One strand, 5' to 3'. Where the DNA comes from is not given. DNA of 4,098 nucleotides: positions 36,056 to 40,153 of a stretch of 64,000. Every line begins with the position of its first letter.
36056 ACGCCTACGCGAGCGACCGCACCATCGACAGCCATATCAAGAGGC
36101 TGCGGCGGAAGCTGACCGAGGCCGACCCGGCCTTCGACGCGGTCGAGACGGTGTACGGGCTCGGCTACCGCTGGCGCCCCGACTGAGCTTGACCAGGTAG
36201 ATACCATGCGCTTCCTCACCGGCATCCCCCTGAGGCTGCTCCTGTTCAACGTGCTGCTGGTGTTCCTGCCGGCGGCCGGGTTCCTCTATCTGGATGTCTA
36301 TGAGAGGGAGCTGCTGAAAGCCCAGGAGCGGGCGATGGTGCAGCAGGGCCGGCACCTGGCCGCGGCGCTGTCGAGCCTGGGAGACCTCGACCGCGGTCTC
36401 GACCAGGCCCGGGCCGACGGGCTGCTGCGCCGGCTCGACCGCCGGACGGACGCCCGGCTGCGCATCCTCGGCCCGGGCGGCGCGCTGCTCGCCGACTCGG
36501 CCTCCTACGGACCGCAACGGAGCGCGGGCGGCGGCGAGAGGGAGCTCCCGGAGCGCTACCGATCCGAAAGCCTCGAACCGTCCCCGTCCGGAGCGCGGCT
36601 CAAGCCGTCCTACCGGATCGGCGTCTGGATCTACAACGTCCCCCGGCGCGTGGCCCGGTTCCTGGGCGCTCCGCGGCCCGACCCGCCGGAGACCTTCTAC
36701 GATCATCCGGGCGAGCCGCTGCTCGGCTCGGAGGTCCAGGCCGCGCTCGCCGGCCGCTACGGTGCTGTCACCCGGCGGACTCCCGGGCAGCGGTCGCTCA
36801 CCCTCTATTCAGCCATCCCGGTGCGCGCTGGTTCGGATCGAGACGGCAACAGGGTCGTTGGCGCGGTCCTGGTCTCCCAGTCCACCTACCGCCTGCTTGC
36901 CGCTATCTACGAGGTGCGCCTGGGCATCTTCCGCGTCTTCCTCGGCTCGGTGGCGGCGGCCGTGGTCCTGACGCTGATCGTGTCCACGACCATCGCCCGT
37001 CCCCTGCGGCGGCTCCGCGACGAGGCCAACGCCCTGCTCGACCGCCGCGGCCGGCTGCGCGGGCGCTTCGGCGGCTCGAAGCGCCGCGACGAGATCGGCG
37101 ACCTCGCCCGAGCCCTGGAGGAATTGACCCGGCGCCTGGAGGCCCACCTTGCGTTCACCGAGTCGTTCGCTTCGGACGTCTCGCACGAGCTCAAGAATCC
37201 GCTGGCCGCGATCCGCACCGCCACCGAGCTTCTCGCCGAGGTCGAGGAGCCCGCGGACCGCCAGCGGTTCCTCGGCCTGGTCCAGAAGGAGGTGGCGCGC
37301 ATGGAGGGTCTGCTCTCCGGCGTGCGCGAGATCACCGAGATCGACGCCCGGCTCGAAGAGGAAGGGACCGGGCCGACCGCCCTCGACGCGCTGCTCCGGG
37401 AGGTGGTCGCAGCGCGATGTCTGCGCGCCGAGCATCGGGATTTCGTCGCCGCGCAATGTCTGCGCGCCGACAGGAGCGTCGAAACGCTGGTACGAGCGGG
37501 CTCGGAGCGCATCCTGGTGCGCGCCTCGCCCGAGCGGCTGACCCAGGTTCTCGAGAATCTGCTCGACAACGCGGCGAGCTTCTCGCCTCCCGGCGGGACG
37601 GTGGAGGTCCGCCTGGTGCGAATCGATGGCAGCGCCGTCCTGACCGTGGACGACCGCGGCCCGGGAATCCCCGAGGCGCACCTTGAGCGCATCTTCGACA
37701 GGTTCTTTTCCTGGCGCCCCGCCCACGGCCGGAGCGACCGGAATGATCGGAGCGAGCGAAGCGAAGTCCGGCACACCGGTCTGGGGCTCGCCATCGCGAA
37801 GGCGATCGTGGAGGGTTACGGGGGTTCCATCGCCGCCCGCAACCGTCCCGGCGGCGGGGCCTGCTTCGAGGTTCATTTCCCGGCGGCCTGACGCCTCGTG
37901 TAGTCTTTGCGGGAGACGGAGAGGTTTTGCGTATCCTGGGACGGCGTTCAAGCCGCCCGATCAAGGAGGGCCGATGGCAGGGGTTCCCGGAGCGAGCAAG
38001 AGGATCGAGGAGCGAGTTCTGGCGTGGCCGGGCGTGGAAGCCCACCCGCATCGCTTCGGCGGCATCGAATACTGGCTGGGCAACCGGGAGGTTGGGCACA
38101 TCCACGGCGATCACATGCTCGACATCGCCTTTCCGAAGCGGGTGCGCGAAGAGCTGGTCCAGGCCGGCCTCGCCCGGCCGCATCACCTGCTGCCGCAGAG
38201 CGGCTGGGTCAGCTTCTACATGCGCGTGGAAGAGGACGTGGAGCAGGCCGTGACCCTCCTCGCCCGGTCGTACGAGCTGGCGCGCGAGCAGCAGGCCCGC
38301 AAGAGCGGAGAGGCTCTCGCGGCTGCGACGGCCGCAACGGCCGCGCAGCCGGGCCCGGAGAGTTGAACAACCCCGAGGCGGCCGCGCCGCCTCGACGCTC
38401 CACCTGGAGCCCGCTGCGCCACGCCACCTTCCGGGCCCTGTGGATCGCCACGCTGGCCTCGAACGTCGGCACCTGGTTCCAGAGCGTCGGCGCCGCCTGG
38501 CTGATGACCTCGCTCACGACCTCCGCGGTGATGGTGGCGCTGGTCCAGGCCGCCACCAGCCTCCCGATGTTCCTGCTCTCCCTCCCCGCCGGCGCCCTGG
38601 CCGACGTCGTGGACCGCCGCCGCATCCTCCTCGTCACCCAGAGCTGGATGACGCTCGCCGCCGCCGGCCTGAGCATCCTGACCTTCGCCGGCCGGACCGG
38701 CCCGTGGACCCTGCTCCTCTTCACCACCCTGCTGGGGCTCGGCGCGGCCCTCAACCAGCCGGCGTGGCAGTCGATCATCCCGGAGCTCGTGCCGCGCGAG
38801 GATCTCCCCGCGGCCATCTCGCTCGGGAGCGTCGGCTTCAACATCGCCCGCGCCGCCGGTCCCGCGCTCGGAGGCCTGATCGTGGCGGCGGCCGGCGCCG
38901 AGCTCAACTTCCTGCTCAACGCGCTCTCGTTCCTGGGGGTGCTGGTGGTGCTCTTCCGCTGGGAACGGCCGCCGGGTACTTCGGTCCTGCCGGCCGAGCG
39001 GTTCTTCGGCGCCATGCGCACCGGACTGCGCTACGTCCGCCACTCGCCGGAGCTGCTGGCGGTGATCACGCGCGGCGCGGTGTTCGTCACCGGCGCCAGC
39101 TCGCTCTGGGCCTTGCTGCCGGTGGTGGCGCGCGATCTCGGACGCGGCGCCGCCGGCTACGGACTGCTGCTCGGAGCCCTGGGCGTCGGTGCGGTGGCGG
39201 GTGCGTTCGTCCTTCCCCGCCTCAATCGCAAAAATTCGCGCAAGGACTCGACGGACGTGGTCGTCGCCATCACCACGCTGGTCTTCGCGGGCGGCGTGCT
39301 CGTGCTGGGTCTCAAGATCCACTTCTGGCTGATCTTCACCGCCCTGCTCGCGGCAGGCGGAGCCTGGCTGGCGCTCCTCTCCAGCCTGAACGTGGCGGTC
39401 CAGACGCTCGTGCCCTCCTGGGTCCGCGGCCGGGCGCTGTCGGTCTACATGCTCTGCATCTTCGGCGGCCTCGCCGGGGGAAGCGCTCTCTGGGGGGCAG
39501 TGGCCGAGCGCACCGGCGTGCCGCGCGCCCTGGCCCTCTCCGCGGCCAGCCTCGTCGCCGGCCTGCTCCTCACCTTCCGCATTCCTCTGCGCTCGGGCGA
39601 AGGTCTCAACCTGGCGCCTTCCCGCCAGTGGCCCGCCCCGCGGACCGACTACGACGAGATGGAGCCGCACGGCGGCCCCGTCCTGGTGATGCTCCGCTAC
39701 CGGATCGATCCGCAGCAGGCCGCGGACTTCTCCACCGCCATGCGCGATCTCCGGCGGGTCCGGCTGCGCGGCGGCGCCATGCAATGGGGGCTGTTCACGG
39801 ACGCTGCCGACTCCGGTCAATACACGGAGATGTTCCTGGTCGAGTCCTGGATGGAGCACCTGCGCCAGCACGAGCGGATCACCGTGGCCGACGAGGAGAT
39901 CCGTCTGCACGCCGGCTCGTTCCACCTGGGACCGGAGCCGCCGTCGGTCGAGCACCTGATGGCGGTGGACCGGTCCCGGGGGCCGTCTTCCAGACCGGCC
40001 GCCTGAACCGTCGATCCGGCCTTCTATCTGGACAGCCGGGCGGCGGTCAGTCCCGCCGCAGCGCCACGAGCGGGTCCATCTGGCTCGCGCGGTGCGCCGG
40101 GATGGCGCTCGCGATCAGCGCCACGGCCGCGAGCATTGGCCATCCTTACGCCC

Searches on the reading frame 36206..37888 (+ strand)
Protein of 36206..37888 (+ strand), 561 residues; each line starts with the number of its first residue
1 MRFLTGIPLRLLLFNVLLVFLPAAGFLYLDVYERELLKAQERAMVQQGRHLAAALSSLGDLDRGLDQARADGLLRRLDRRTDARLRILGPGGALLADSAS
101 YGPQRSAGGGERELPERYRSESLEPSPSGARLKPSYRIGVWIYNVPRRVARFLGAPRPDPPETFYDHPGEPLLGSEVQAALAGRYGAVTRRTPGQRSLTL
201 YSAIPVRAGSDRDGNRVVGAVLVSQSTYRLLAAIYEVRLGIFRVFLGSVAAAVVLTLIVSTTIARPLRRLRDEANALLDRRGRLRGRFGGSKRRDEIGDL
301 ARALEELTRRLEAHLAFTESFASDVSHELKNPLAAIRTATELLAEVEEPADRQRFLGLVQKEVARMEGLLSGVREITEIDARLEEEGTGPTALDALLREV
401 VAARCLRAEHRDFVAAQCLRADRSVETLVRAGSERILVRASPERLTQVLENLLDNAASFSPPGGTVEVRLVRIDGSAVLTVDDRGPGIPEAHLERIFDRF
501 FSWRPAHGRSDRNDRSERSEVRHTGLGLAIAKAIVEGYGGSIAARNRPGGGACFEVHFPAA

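Call 25: search_protein_families(library=pfam, proteins=[window:36206-37888:+], max_evalue=0.001)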
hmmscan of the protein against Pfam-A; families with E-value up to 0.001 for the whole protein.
window:36206-37888:+ (561 aa): 4 families
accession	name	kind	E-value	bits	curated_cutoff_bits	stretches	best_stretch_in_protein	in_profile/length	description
PF02518.31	HATPase_c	-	2.1e-27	96.2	26.4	1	442-560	3-109/111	Histidine kinase-, DNA gyrase B-, and HSP90-like ATPase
PF00512.31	HisKA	-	2.1e-13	50.5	26.9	1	320-381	4-65/66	His Kinase A (phospho-acceptor) domain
PF00672.30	HAMP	-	1e-07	32.6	25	1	260-313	3-53/53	HAMP domain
PF13756.12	Stimulus_sens_1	-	1.1e-05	26.4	29.8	1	66-103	2-39/111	Stimulus-sensing domain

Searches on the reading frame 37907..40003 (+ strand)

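Call 25: search_protein_families(library=pfam, proteins=[window:37907-40003:+], max_evalue=0.001)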
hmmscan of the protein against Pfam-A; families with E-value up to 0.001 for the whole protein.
window:37907-40003:+ (699 aa): 3 families
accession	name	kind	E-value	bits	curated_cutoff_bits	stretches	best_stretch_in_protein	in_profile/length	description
PF05977.19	MFS_3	-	1.9e-187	624.3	27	1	165-690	2-523/524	Transmembrane secretion effector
PF07690.21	MFS_1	-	8.7e-37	127.3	33.4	2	178-522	1-343/347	Major Facilitator Superfamily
PF13347.12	MFS_2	-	4.1e-05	22.8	27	0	361-497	204-337/427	MFS/sugar transport protein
